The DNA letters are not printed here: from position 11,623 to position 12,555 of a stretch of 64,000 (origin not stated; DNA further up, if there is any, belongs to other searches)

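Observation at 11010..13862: Stand-alone lysis cassette with repressor and holin-endolysin genes but no phage body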

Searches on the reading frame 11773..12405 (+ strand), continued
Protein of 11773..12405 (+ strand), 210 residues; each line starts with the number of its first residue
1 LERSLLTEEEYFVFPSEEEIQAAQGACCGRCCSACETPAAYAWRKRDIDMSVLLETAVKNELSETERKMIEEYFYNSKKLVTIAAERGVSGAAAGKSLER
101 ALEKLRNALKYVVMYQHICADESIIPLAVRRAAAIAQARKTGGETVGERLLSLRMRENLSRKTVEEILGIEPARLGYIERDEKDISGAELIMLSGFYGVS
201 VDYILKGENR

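Call 30: search_dna_similar(query=window:11773-12405:+, collection=phages, mode=protein, max_evalue=0.001)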
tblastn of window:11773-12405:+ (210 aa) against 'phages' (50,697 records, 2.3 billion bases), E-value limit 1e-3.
Records with a match: 8; places in all: 8; records where one place covers at least 80% of the query: 0.
Best place of each record, by identity: <60% 8.
By first word of the organism name: Escherichia 5; Klebsiella 2; Bacteriophage 1.
By host as written in the record: Escherichia coli 3; - 2; Escherichia coli K12 1; Klebsiella pnuemoniae OMCS-21-1430 1; Klebsiella pneumoniae 1.
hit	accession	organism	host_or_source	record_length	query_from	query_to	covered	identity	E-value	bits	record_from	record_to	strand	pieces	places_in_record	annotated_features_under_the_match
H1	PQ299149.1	Escherichia phage LLS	Escherichia coli K12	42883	144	207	30%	37.5%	3e-5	50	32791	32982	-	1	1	40: hypothetical protein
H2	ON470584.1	Escherichia phage vB_EcoM-689R6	Escherichia coli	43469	144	207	30%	37.5%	2e-4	47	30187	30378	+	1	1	repressor protein cI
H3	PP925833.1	Escherichia phage Kati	Escherichia coli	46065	144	207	30%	37.5%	2e-4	47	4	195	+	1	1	hypothetical protein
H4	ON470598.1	Escherichia phage vB_EcoS-569R4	Escherichia coli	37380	144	207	30%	37.5%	2e-4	47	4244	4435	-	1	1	repressor protein cI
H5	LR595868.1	Escherichia virus mEp460_4F5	-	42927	144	207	30%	37.5%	5e-4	46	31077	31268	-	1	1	SOS-response repressor and protease LexA (EC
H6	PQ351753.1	Klebsiella phage vB_VIPKPNMC05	Klebsiella pnuemoniae OMCS-21-1430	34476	145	208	30%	35.9%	3e-5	50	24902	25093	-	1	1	hypothetical protein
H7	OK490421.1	Klebsiella phage Kp4866-6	Klebsiella pneumoniae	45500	145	208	30%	35.9%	3e-5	50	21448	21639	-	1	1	record has no annotation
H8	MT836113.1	Bacteriophage sp.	human fecal samples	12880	145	207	30%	33.3%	3e-5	50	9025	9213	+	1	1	record has no annotation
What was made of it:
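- Tried and rejected: GenBank phages gave only generic XRE hits (call 30).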

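Call 39: search_dna_similar(query=L027:10842-11768:+, collection=phages, mode=protein, max_evalue=0.01, max_rows=15)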
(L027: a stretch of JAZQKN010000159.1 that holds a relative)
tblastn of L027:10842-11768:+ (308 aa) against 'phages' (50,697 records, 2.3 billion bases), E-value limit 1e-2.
No match.

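Call 40: search_solved_structures(query=A3, max_evalue=1)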
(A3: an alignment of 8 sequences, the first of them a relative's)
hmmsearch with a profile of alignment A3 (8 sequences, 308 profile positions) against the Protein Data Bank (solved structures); distinct sequences matched with E-value up to 1: 0.
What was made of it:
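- Tried and rejected: Not supported (call 40).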

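Call 41: search_solved_structures(query=A1, max_evalue=0.1)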
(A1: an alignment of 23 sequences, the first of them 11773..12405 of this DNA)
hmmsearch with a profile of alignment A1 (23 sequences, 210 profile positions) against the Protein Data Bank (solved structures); distinct sequences matched with E-value up to 0.1: 59.
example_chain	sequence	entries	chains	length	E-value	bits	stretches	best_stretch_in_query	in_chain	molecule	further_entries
7t8i_A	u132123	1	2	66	4e-09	39.7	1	145-204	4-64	Phage element (ICEBs1)transcriptional regulator (Xre family)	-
6rnz_A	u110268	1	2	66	2.2e-07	34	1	146-207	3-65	HTH-type transcriptional regulator DdrOC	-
9sf2_A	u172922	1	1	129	2.3e-07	33.9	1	144-208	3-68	Transcriptional regulator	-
1adr_A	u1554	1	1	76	3.9e-07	33.2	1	143-207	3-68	P22 C2 REPRESSOR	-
2r1j_L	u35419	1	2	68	4.9e-07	32.8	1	143-206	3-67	Repressor protein C2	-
3jxb_C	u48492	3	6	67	6.4e-07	32.5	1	144-206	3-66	Repressor protein C2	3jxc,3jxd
6jq1_A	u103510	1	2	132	1e-06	31.8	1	145-207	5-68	Transcriptional regulator, XRE family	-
6rmq_A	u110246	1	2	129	1.3e-06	31.5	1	146-207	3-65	HTH-type transcriptional regulator DdrOC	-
6rnx_A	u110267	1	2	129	1.3e-06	31.5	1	146-207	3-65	HTH-type transcriptional regulator DdrOC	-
8jzt_A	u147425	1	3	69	3.3e-06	30.1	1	61-109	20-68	RNA polymerase sigma factor SigF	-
7t5u_A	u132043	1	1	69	4.2e-06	29.8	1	144-205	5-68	Helix-turn-helix domain-containing protein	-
1sq8_A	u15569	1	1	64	4.7e-06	29.7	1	146-206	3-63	dh434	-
3qq6_A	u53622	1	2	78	4.7e-06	29.6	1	139-206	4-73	HTH-type transcriptional regulator sinR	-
1per_L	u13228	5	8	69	9.3e-06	28.7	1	146-209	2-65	PROTEIN (434 REPRESSOR) | 434 REPRESSOR | REPRESSOR PROTEIN CI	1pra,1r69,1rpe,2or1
1r63_A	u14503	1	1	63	2.5e-05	27.3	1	146-206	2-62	REPRESSOR PROTEIN FROM BACTERIOPHAGE 434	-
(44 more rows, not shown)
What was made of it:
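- Checked: A profile against PDB chains confirms a sigma region 4-like segment at residues 49-110 and an XRE HTH at 143-208 (call 41).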

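Call 48: search_protein_families(library=ncbifam, proteins=[window:11773-12405:+], max_evalue=0.01)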
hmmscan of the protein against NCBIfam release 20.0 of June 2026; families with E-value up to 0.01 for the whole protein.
window:11773-12405:+ (210 aa): 10 families
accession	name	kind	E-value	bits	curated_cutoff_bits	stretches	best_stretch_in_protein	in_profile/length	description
TIGR02937.1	sigma70-ECF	superfamily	3e-06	27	42.9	1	53-109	110-165/165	sigma-70 family RNA polymerase sigma factor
NF005248.0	PRK06759.1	equivalog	4.3e-05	23.3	133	1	43-110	91-155/156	RNA polymerase factor sigma-70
TIGR02984.1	Sig-70_plancto1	subfamily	0.00062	19.4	183.75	1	32-109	115-188/189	RNA polymerase sigma-70 factor, Planctomycetaceae-specific subfamily 1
NF004572.0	PRK05911.1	equivalog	0.00085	18.8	378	1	49-110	194-254/257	RNA polymerase sigma factor sigma-28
TIGR02985.1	Sig70_bacteroi1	subfamily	0.0012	19.1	126.4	1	53-109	107-162/162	RNA polymerase sigma-70 factor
TIGR02980.1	SigBFG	subfamily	0.0015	18.3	234.35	1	52-109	170-226/227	SigB/SigF/SigG family RNA polymerase sigma factor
NF041951.1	phage_RstR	subfamily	0.0021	18.3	80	0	146-208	3-65/108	RstR family transcriptional repressor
NF038139.1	Reg_Aceta_RamB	equivalog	0.0026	16.5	700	1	146-205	3-62/465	acetate metabolism transcriptional regulator RamB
TIGR01636.1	phage_rinA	subfamily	0.0069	16.6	31.9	1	58-105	79-128/134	phage transcriptional regulator, RinA family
NF007257.0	PRK09706.1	subfamily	0.0086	15.9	101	0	144-208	4-68/135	transcriptional repressor DicA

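Call 49: search_protein_families(library=padloc, proteins=[window:11773-12405:+], max_evalue=0.001)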
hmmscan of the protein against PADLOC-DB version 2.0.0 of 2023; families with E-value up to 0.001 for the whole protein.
window:11773-12405:+ (210 aa): 1 family
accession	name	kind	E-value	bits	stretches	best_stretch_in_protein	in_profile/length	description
PDLC03671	Control_protein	-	9.8e-05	20.5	1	145-205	14-74/84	control protein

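Call 62: predict_structure(alignment_id=A1)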
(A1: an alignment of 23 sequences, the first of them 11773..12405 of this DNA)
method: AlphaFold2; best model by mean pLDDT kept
length: 210 residues; sequences in the alignment: 23
mean_pLDDT: 77.7   pTM: 0.61
mean pLDDT of the five models: 77.7, 77.2, 76.0, 75.4, 75.2
residues with pLDDT >= 90: 69; 70-90: 91; 50-70: 17; < 50: 33
segments of 3 or more residues with pLDDT < 50: 1-15, 29-31, 33-37, 42-44
pLDDT, mean of each block of 10 residues (from residue 1): 42 46 50 48 59 84 90 85 91 92 86 74 82 79 85 85 91 93 95 92 82
secondary structure, 60 per line:
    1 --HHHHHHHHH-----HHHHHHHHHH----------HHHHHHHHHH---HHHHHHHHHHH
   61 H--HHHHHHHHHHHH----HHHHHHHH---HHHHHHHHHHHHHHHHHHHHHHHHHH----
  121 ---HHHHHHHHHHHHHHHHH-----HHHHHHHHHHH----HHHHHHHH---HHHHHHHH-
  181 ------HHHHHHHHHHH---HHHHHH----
elements in order: H3-11 H17-26 H37-46 H50-61 H64-75 H80-87 H91-116 H124-140 H146-156 H161-168 H172-179 H187-197 H201-206

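Call 65: fold_search(model_id=the predicted structure, library=pdb)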
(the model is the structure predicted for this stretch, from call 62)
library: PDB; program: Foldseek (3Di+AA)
matches with E <= 10: 425; with E <= 0.001: 0
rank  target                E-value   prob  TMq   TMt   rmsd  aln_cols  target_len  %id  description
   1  7t8i_A                1.1e-02  1.00  0.29  0.88   1.5        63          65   35  Crystal structure of the ImmR transcriptional regulator DNA-binding domain of Bacillus subtilis (released 2022-03-16)
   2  2r1j_L                1.1e-02  1.00  0.30  0.92   1.5        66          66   27  Crystal Structure of the P22 c2 Repressor protein in complex with the synthetic operator 9T (released 2008-04-29)
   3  3jxb_C                1.2e-02  1.00  0.30  0.90   1.0        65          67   28  Crystal structure of the P22 c2 repressor protein in complex with synthetic operator 9C (released 2010-01-19)
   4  3jxb_D                2.8e-02  1.00  0.30  0.93   1.0        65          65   28  Crystal structure of the P22 c2 repressor protein in complex with synthetic operator 9C (released 2010-01-19)
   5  2ewt                  8.8e-02  1.00  0.28  0.75   1.9        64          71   30  Crystal structure of the DNA-binding domain of BldD (released 2006-06-13)
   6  4ob4_A                8.8e-02  1.00  0.27  0.76   1.6        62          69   31  Structure of the S. venezulae BldD DNA-binding domain (released 2014-11-19)
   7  6jq1_A                1.1e-01  1.00  0.29  0.46   3.2        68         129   32  Crystal Structure of DdrO from Deinococcus geothermalis (released 2019-08-28)
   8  1y7y_A                1.1e-01  1.00  0.27  0.77   5.8        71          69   22  High-resolution crystal structure of the restriction-modification controller protein C.AhdI from Aeromonas hydrophila (released 2005-02-22)
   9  6jq1_B                1.3e-01  1.00  0.29  0.46   1.5        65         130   34  Crystal Structure of DdrO from Deinococcus geothermalis (released 2019-08-28)
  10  6rnz_A                1.3e-01  1.00  0.28  0.83   2.3        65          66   32  Crystal structure of the N-terminal HTH DNA-binding domain of the essential repressor DdrO from radiation-resistant De (released 2019-10-09)
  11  6rmq_A                1.5e-01  1.00  0.28  0.47   3.1        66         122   32  Crystal structure of a selenomethionine-substituted A70M I84M mutant of the essential repressor DdrO from radiation re (released 2019-10-09)
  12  4ob4_C                1.6e-01  1.00  0.27  0.76   1.7        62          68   31  Structure of the S. venezulae BldD DNA-binding domain (released 2014-11-19)
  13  3op9                  1.6e-01  1.00  0.29  0.55   2.5        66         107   21  Crystal structure of transcriptional regulator from Listeria innocua (released 2010-09-15)
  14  6rnx_A                1.7e-01  1.00  0.29  0.47   3.1        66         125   32  Crystal structure of the essential repressor DdrO from radiation-resistant Deinococcus bacteria (Deinococcus deserti) (released 2019-10-09)
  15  3qq6_B                1.9e-01  1.00  0.29  0.84   1.4        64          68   26  The N-terminal DNA binding domain of SinR from Bacillus subtilis (released 2011-06-15)
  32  2kpj_MODEL_1_A        4.7e-01  1.00  0.28  0.60   2.5        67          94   12  Solution Structure Of Protein SOS-response transcriptional repressor, LexA From Eubacterium rectale. Northeast (released 2009-11-17)
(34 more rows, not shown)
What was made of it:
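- An XRE-type HTH protein from Eubacterium rectale is deposited under the name LexA (PDB 2kpj; call 65).
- Tried and rejected: The Cys region has low confidence (calls 62, 65).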

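Call 71: find_homologous_proteins(query=L027:10842-11768:+, max_evalue=0.001)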
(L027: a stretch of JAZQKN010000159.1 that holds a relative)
Query L027:10842-11768:+ (308 aa): 46 proteins with E <= 0.001 among 752 candidates.
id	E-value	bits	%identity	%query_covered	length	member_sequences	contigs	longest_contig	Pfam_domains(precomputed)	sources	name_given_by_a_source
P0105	4.1e-198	675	100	98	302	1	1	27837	-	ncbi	-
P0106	2.5e-149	514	75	98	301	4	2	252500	-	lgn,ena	-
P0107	5.8e-149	513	75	98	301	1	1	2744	-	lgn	-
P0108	6.8e-140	483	71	98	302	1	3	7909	-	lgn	-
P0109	2.6e-137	475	71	98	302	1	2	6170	-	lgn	-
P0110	5.1e-135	468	69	98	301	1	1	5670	-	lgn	-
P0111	1.1e-133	463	69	98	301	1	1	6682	-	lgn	-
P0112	4.7e-132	458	65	98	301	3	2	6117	-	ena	-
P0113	4.3e-121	422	63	98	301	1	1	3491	-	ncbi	-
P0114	5.0e-107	376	45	98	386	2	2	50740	-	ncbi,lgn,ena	-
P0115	8.3e-107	375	54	98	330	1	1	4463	-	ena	-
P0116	6.9e-106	372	50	98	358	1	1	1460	-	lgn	-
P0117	7.5e-106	372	74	53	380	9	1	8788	PF08954.17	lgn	-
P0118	2.9e-105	370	50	98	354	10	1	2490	PF08954.17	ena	-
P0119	1.0e-75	273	40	98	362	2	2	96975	-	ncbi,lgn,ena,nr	ncbi:MAG: hypothetical protein IKB88_10295 [Clostridia bacterium]|nr:hypothetical protein [Clostridi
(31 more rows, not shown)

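Call 79: predict_structure(alignment_id=A4)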
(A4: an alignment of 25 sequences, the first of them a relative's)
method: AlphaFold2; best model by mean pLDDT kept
length: 302 residues; sequences in the alignment: 25
mean_pLDDT: 79.2   pTM: 0.42
mean pLDDT of the five models: 79.2, 77.9, 76.4, 76.4, 75.7
residues with pLDDT >= 90: 97; 70-90: 126; 50-70: 50; < 50: 29
segments of 3 or more residues with pLDDT < 50: 125-141, 153-159
pLDDT, mean of each block of 10 residues (from residue 1): 78 82 63 85 88 66 84 89 79 87 87 85 49 41 59 51 52 69 70 81 88 93 96 96 95 97 96 95 94 83 68
secondary structure, 60 per line:
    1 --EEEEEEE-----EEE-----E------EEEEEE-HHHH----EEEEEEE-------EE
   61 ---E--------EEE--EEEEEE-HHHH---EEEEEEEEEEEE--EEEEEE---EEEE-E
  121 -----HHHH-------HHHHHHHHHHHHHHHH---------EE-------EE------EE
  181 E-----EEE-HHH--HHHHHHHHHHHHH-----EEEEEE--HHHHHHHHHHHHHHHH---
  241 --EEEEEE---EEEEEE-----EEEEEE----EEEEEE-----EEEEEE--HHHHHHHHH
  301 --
elements in order: E3-9 E15-17 E30-35 H37-40 E45-51 E73-75 E78-83 H85-88 E92-103 E106-111 E115-118 H126-129 H137-152 E179-181 E187-189 H196-208 E214-219 H222-237 E243-248 E252-257 E263-268 E273-278 E284-289 H292-300

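Call 82: fold_search(model_id=the predicted structure, library=viral)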
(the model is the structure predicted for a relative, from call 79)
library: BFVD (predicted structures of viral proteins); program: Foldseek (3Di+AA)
matches with E <= 10: 1217; with E <= 0.001: 105
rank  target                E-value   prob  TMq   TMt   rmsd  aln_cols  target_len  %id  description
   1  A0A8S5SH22            2.1e-08  1.00  0.30  0.27  20.2       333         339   16  Uncharacterized protein [Siphoviridae sp. ctBCr48]
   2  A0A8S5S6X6            5.2e-08  1.00  0.35  0.30  11.1       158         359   13  Tail fiber protein [Siphoviridae sp. ctdau33]
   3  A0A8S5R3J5            5.5e-08  1.00  0.29  0.17  21.6       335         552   12  Baseplate component [Siphoviridae sp. ctdm01]
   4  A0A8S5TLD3            6.9e-08  1.00  0.33  0.15  25.1       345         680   10  Uncharacterized protein [Siphoviridae sp. ctTIi48]
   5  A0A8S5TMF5            7.4e-08  1.00  0.30  0.24  20.1       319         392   14  Tail protein [Siphoviridae sp. ct9UA16]
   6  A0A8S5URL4            8.8e-08  1.00  0.30  0.31  24.8       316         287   14  Uncharacterized protein [Siphoviridae sp. ctg6c78]
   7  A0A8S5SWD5            4.6e-07  1.00  0.29  0.44  23.1       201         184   11  Uncharacterized protein [virus sp. ctoC338]
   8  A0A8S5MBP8            5.2e-07  1.00  0.30  0.18  18.4       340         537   10  Uncharacterized protein (Fragment) [Siphoviridae sp. ctG7D9]
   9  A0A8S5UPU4            7.0e-07  1.00  0.27  0.30  31.7       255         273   15  Nucleoid-associated protein [Siphoviridae sp. ct5FX1]
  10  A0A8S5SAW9            7.9e-07  1.00  0.30  0.32   9.1       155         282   17  BppU domain protein [Siphoviridae sp. ctJLl6]
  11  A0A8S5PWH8            7.9e-07  1.00  0.32  0.25  47.8       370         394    8  Baseplate component [Siphoviridae sp. ctPsO101]
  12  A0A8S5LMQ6            8.4e-07  1.00  0.31  0.18  26.7       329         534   10  Uncharacterized protein [Siphoviridae sp. ctkyH28]
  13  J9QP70                8.9e-07  1.00  0.33  0.22  38.1       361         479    9  BppU N-terminal domain-containing protein [Listeria phage P70]
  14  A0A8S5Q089            8.9e-07  1.00  0.29  0.14  21.3       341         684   12  Nucleoid-associated protein [Siphoviridae sp. ctR5S1]
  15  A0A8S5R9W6            8.9e-07  1.00  0.26  0.10  23.7       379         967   12  Uncharacterized protein [virus sp. ctDYl1]
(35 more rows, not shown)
